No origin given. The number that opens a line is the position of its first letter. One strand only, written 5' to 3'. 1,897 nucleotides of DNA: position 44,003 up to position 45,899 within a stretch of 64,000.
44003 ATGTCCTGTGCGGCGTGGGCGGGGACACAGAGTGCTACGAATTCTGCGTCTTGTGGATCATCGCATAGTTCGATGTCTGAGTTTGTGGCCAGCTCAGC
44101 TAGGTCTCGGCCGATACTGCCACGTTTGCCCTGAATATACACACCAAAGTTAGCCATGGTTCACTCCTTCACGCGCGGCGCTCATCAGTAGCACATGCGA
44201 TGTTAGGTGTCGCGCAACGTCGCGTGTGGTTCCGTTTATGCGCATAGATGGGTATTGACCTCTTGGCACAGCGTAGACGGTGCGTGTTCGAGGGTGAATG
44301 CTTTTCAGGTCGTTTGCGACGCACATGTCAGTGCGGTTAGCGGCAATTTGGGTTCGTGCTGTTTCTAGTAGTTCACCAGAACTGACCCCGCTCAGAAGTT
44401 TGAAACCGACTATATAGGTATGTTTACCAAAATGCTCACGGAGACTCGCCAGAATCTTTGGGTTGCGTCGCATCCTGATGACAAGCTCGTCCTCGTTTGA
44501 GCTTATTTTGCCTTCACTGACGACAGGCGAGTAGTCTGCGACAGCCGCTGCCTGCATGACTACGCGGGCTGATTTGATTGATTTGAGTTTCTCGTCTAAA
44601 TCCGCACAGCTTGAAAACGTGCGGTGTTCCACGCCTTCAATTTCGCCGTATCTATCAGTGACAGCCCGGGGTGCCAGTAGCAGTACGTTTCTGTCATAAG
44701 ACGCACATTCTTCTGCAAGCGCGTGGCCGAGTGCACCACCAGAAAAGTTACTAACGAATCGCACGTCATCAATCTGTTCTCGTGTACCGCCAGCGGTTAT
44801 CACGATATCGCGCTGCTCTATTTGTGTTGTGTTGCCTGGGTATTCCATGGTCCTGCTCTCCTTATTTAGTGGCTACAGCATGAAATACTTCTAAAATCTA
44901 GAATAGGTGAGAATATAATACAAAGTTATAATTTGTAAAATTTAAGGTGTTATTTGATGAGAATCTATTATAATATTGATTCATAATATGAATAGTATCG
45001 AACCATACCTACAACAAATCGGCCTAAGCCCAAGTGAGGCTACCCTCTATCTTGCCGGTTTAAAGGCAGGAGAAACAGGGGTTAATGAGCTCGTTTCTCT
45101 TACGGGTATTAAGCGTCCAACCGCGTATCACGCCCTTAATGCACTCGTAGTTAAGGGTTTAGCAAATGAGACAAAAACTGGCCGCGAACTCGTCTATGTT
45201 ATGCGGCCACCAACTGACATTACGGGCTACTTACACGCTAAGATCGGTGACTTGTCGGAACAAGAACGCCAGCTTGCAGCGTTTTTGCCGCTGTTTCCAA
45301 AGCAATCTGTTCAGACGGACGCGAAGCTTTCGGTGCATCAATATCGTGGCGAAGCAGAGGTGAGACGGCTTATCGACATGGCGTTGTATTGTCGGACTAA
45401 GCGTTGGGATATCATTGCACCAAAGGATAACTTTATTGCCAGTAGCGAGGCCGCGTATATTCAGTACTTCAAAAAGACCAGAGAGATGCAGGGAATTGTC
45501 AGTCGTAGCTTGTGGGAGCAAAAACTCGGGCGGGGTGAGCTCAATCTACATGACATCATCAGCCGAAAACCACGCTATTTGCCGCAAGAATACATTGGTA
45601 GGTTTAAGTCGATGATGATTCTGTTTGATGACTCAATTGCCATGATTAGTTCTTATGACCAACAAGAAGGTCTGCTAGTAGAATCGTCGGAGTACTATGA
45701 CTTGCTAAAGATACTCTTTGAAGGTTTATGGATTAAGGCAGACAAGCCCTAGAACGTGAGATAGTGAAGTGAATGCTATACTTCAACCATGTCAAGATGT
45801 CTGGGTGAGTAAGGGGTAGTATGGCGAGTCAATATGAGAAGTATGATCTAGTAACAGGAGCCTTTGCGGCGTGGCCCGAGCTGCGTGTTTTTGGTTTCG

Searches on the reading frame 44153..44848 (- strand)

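Call 50: search_protein_families(library=pfam, proteins=[window:44153-44848:-])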
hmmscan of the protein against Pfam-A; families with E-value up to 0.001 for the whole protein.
window:44153-44848:- (232 aa): 1 family
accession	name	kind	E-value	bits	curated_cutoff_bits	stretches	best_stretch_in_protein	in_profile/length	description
PF04127.22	DFP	-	2.2e-37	129.1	22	1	11-183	2-171/186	DNA/pantothenate metabolism flavoprotein C-terminal domain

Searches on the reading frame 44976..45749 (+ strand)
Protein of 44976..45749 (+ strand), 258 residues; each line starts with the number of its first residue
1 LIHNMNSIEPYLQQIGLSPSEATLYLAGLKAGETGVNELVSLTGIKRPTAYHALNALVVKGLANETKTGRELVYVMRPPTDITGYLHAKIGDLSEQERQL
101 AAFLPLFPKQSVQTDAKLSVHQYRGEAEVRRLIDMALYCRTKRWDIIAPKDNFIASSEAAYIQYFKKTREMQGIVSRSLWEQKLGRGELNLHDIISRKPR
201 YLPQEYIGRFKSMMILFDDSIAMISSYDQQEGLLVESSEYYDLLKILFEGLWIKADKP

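Call 50: search_protein_families(library=pfam, proteins=[window:44976-45749:+])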
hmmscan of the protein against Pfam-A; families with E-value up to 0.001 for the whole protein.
window:44976-45749:+ (258 aa): 2 families
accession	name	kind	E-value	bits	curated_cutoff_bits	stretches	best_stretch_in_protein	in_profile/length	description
PF01978.25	TrmB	-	3.4e-10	40.1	25.6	1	12-79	1-67/68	Sugar-specific transcriptional regulator TrmB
PF09339.16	HTH_IclR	-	0.00029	21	22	0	32-63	17-48/52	IclR helix-turn-helix domain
